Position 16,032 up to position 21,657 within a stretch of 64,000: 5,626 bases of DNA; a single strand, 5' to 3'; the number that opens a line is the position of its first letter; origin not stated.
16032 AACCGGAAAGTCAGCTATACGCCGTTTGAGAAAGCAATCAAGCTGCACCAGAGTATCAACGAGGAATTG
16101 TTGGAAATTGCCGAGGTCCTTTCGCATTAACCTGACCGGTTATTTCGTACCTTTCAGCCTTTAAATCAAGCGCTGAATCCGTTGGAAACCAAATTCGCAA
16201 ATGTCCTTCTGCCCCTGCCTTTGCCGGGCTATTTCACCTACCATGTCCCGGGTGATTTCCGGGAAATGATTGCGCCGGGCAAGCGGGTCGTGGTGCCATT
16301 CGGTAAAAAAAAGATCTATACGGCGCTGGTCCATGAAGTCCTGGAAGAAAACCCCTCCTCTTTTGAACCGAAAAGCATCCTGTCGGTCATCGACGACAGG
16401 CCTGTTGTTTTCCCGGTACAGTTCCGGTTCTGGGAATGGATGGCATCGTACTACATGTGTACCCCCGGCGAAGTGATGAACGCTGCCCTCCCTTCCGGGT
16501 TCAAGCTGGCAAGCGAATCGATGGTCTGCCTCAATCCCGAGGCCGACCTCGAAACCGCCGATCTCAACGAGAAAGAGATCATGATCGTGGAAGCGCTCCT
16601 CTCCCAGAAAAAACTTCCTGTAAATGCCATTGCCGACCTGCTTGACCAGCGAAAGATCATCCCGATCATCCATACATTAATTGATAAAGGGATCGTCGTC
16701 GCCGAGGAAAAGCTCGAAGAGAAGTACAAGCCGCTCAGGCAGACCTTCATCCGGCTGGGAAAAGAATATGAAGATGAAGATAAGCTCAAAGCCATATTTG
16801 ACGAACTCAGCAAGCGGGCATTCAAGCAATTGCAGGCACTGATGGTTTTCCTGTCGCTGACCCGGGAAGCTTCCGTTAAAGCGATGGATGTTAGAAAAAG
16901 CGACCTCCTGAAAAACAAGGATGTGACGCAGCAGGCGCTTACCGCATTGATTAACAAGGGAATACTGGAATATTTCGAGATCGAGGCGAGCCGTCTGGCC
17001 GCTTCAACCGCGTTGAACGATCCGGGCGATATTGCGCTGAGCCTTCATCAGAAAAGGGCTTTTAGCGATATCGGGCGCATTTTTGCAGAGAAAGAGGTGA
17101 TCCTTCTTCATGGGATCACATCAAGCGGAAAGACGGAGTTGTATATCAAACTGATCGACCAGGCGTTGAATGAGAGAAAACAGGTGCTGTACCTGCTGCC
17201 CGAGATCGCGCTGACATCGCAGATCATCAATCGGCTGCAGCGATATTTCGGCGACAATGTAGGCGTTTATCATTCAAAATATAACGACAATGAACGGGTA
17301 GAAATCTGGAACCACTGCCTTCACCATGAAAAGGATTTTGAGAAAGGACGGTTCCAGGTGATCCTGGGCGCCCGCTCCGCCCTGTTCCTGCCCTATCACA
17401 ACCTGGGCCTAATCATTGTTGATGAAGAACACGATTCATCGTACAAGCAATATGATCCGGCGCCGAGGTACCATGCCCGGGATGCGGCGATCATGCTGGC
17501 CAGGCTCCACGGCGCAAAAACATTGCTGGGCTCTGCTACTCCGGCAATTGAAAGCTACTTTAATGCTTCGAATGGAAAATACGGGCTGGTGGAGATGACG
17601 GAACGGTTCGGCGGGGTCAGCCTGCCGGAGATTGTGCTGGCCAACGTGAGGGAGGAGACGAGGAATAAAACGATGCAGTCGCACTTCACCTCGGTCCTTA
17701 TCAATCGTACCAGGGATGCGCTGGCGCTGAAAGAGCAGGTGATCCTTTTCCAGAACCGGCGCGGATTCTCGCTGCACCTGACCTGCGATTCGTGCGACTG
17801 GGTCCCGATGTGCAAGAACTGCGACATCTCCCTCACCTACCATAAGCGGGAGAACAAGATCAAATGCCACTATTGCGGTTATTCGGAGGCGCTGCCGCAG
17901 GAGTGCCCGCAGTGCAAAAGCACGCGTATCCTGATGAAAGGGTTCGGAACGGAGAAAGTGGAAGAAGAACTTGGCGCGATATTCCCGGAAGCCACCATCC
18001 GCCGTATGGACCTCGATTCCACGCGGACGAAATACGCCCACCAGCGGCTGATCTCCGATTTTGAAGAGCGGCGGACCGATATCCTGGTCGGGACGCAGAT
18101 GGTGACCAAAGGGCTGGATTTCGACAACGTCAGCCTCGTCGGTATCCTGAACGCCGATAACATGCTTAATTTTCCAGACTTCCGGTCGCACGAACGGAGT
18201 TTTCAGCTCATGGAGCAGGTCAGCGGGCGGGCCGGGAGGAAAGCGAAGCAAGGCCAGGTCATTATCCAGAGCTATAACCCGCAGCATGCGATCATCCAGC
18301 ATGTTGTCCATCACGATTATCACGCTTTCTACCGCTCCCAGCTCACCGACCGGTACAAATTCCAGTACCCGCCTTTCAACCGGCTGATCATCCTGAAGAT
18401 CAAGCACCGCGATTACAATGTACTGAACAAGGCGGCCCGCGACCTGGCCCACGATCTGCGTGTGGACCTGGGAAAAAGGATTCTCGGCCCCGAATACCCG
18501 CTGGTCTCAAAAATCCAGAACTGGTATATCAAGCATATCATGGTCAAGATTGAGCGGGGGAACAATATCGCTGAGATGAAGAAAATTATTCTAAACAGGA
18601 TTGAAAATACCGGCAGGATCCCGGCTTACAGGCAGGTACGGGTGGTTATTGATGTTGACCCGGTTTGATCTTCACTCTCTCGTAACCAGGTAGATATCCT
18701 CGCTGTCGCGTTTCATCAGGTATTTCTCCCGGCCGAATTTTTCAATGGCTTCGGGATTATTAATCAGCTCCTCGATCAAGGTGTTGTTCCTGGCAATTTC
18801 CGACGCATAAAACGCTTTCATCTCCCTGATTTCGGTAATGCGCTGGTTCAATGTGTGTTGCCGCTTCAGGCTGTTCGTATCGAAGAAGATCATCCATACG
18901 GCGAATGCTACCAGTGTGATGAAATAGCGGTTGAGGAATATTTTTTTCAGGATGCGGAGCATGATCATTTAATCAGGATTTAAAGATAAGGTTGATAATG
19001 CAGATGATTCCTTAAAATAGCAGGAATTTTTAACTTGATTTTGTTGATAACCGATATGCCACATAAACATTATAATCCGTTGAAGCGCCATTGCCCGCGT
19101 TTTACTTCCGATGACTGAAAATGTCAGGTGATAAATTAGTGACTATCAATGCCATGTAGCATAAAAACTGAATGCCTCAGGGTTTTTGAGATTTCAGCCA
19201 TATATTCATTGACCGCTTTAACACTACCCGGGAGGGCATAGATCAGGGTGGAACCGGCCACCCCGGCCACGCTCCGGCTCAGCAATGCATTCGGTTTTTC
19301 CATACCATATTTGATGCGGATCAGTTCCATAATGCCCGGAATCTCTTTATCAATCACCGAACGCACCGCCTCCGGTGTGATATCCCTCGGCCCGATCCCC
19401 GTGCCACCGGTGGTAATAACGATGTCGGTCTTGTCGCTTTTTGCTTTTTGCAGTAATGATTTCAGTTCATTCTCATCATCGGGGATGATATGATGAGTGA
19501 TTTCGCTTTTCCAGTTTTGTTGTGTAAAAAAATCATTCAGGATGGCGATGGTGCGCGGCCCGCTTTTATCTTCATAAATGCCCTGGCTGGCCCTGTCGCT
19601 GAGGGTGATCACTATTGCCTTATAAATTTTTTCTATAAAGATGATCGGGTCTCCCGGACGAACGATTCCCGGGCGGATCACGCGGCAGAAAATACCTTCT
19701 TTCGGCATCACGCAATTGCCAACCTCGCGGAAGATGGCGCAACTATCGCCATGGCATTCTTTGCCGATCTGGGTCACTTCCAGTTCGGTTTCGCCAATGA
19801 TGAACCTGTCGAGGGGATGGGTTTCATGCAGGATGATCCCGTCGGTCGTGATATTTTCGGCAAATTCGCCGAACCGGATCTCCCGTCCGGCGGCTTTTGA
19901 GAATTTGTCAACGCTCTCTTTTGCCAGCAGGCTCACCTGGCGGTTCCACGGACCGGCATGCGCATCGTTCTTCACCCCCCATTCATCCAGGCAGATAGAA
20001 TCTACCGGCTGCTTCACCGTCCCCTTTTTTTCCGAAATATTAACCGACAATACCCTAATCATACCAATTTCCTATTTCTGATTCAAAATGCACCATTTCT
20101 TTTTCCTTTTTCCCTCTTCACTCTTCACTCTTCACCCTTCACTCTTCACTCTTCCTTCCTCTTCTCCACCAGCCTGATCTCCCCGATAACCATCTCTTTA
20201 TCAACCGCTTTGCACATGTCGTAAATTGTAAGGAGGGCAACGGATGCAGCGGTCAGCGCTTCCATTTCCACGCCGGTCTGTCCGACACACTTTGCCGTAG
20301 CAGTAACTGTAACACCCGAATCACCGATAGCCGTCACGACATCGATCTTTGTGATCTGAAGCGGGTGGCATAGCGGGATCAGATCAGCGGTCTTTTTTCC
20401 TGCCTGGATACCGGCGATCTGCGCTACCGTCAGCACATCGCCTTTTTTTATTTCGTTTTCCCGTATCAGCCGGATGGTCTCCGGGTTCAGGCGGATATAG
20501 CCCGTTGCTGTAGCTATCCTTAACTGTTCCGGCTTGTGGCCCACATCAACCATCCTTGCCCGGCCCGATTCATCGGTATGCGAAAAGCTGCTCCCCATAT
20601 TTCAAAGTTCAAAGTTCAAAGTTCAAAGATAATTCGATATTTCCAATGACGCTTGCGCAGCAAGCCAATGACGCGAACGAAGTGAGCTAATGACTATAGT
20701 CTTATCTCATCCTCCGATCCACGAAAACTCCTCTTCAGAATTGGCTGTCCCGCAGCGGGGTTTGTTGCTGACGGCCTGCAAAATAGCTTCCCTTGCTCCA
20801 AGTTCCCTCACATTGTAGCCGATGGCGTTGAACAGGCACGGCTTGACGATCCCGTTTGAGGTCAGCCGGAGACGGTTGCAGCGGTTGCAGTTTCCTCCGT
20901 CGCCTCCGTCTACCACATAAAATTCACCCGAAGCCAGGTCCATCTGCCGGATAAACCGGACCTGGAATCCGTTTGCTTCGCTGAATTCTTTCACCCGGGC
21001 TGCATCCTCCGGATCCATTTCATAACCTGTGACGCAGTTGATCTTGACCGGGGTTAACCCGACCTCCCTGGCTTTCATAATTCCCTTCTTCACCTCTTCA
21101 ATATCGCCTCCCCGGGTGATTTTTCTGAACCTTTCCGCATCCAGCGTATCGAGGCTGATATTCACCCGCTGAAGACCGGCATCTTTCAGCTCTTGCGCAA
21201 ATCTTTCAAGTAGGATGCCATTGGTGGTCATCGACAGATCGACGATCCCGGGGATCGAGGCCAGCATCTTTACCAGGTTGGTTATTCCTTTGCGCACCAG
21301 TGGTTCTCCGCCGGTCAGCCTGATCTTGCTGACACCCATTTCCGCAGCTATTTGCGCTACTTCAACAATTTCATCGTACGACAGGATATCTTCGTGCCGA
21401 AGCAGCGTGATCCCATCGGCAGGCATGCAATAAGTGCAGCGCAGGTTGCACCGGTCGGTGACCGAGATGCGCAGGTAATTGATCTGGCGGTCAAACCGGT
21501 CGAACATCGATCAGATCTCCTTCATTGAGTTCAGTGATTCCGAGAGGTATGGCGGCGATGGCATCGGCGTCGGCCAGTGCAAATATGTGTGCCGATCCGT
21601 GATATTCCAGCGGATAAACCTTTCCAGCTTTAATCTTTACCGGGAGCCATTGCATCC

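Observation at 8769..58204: About a dozen unrelated 7- or 8-nt tandem arrays, almost all pressed against stop codons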

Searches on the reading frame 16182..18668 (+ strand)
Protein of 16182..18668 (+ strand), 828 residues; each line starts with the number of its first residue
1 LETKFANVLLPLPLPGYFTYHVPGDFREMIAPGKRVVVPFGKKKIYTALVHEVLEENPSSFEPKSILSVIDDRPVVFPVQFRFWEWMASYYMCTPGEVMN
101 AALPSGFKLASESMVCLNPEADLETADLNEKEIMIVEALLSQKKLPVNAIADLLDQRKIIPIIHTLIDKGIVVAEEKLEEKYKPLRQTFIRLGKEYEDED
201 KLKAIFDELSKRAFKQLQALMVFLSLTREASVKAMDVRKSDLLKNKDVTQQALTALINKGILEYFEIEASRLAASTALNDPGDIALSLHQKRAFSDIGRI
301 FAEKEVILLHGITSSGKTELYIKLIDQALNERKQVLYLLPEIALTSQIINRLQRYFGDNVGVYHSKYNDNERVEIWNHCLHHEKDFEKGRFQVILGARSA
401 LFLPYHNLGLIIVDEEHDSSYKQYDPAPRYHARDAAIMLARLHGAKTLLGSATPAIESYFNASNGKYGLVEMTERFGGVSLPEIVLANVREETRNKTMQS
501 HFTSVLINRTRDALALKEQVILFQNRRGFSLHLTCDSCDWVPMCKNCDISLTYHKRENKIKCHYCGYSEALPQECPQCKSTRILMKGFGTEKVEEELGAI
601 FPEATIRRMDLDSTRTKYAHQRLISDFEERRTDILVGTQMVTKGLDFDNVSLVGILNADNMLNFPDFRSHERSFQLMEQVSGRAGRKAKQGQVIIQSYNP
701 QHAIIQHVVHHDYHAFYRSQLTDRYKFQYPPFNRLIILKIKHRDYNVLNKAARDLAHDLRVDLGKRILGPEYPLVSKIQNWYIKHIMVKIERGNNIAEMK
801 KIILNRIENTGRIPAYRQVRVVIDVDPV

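Call 59: search_protein_families(library=pfam, proteins=[window:16182-18668:+])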
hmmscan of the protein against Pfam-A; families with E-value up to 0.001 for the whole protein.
window:16182-18668:+ (828 aa): 8 families
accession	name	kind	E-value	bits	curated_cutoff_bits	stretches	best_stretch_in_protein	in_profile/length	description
PF17764.6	PriA_3primeBD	-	6.6e-27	93.6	22.7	1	7-104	1-96/96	3'DNA-binding domain (3'BD)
PF00270.35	DEAD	-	8.2e-16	58.6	26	1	289-455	3-161/167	DEAD/DEAH box helicase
PF04851.21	ResIII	-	6.6e-13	49.3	22.5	1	285-454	3-162/164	Type III restriction enzyme, res subunit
PF18319.7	Zn_ribbon_PriA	-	2.6e-12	46.9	26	1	544-569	1-26/27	PriA DNA helicase Cys-rich region (CRR) domain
PF18074.6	PriA_C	-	1e-11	45.9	26.9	1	731-827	1-95/95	Primosomal protein N C-terminal domain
PF00271.37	Helicase_C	-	2e-11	44.5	23.5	1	605-687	39-109/110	Helicase conserved C-terminal domain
PF22590.2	Cas3-like_C_2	-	0.0002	22.1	27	0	621-686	49-103/106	CRISPR-associated nuclease/helicase Cas3, C-terminal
PF20720.3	nSTAND3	-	0.00072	19.7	27.2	0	290-398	3-111/155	Novel STAND NTPase 3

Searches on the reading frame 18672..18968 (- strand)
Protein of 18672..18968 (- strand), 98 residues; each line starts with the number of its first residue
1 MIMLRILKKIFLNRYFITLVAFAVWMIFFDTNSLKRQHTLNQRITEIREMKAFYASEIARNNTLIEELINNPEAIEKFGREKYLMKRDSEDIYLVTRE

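Call 59: search_protein_families(library=pfam, proteins=[window:18672-18968:-])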
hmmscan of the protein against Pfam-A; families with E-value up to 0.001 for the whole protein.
window:18672-18968:- (98 aa): 1 family
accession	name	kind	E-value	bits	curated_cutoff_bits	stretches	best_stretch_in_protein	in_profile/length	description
PF04977.20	DivIC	-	7.7e-06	26.1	28.9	1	20-95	2-77/80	Septum formation initiator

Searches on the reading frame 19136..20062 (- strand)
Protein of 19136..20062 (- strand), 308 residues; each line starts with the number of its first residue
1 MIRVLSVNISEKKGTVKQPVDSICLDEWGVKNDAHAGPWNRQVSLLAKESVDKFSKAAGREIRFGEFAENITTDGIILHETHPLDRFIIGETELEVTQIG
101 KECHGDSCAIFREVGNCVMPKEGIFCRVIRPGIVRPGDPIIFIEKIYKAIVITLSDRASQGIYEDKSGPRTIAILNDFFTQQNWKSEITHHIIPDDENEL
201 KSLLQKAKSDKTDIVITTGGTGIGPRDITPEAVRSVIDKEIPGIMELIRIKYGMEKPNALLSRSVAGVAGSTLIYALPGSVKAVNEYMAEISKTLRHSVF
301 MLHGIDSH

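Call 15: search_protein_families(library=pfam, proteins=[window:19136-20062:-])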
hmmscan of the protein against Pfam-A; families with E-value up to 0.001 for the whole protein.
window:19136-20062:- (308 aa): 2 families
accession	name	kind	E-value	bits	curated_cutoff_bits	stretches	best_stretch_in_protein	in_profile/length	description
PF00994.29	MoCF_biosynth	-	3e-26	92.3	26.6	1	151-297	2-144/144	Probable molybdopterin binding domain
PF03473.23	MOSC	-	2.6e-13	50.5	22.7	1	34-140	3-119/120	MOSC domain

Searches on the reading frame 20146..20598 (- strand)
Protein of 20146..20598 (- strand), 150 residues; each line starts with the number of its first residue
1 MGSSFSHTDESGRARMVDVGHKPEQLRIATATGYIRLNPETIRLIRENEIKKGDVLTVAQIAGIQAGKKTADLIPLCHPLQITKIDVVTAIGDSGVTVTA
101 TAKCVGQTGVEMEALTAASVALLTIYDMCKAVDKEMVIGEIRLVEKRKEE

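Call 15: search_protein_families(library=pfam, proteins=[window:20146-20598:-])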
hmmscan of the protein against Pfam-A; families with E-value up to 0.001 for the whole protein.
window:20146-20598:- (150 aa): 1 family
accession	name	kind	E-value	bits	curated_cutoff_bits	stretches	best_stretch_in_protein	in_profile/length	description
PF01967.27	MoaC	-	3.7e-56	189.3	27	1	16-148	1-135/136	MoaC family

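Call 20: find_encoding_contigs(protein=window:20146-20598:-, flank=10000, max_places=10)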
Protein window:20146-20598:- (150 aa): 23 contigs read that carry it; 10 places shown.
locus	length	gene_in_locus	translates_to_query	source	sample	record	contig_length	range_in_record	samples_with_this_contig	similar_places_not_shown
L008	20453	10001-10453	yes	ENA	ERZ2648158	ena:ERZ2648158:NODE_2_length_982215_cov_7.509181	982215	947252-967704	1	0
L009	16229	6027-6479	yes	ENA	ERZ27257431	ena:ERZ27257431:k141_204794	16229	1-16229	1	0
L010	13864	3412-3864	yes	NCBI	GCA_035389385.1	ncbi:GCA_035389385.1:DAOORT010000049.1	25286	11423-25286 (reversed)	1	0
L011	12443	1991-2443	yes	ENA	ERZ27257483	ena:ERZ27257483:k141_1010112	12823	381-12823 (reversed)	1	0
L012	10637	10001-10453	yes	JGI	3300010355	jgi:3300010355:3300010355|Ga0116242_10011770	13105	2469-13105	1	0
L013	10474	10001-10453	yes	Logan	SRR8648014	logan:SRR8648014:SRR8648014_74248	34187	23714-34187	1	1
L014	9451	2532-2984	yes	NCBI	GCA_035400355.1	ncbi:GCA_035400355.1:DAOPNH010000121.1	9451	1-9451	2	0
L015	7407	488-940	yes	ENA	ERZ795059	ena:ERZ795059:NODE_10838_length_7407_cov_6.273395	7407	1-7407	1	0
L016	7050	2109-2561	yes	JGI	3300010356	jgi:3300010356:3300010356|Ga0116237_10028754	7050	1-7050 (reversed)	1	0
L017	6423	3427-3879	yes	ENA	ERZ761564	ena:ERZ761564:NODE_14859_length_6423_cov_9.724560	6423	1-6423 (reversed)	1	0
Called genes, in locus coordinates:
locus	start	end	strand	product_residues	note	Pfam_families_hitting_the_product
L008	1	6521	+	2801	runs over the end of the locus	PF00041:fn3 (weak)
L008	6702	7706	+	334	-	PF22544:HYDIN_VesB_CFA65-like_Ig (weak), PF18962:Por_Secre_tail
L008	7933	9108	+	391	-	PF03453:MoeA_N, PF00994:MoCF_biosynth, PF03454:MoeA_C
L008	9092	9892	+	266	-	PF04055:Radical_SAM, PF06463:Mob_synth_C (weak)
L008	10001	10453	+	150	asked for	PF01967:MoaC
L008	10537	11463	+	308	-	PF03473:MOSC, PF00994:MoCF_biosynth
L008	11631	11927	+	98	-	PF04977:DivIC (weak)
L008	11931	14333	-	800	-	PF17764:PriA_3primeBD, PF00270:DEAD, PF04851:ResIII, PF18319:Zn_ribbon_PriA, PF00271:Helicase_C, PF18074:PriA_C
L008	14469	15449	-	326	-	PF00365:PFK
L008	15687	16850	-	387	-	PF22020:RlmL_1st, PF02926:THUMP, PF01170:UPF0020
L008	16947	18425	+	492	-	PF18940:DUF5687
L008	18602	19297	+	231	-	PF00005:ABC_tran, PF13304:AAA_21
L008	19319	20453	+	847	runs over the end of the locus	PF13715:CarbopepD_reg_2, PF18939:DUF5686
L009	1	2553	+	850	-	?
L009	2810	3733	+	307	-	PF22544:HYDIN_VesB_CFA65-like_Ig (weak), PF18962:Por_Secre_tail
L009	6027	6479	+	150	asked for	PF01967:MoaC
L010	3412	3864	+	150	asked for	PF01967:MoaC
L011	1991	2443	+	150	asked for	PF01967:MoaC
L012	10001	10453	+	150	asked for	PF01967:MoaC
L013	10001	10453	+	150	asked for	PF01967:MoaC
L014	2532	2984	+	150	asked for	PF01967:MoaC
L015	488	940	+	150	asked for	PF01967:MoaC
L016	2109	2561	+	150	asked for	PF01967:MoaC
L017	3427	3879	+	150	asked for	PF01967:MoaC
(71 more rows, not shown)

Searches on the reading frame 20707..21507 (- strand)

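Call 15: search_protein_families(library=pfam, proteins=[window:20707-21507:-])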
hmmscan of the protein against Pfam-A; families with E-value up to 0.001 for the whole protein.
window:20707-21507:- (266 aa): 3 families
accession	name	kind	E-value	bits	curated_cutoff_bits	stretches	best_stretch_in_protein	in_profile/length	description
PF04055.27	Radical_SAM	-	2.5e-37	129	29.5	1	14-174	1-164/166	Radical SAM superfamily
PF06463.18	Mob_synth_C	-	5.2e-08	33.3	37.4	1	193-238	58-103/128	Molybdenum Cofactor Synthesis C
PF13353.11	Fer4_12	-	2.4e-05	25.1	22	1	19-120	14-114/137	4Fe-4S single cluster domain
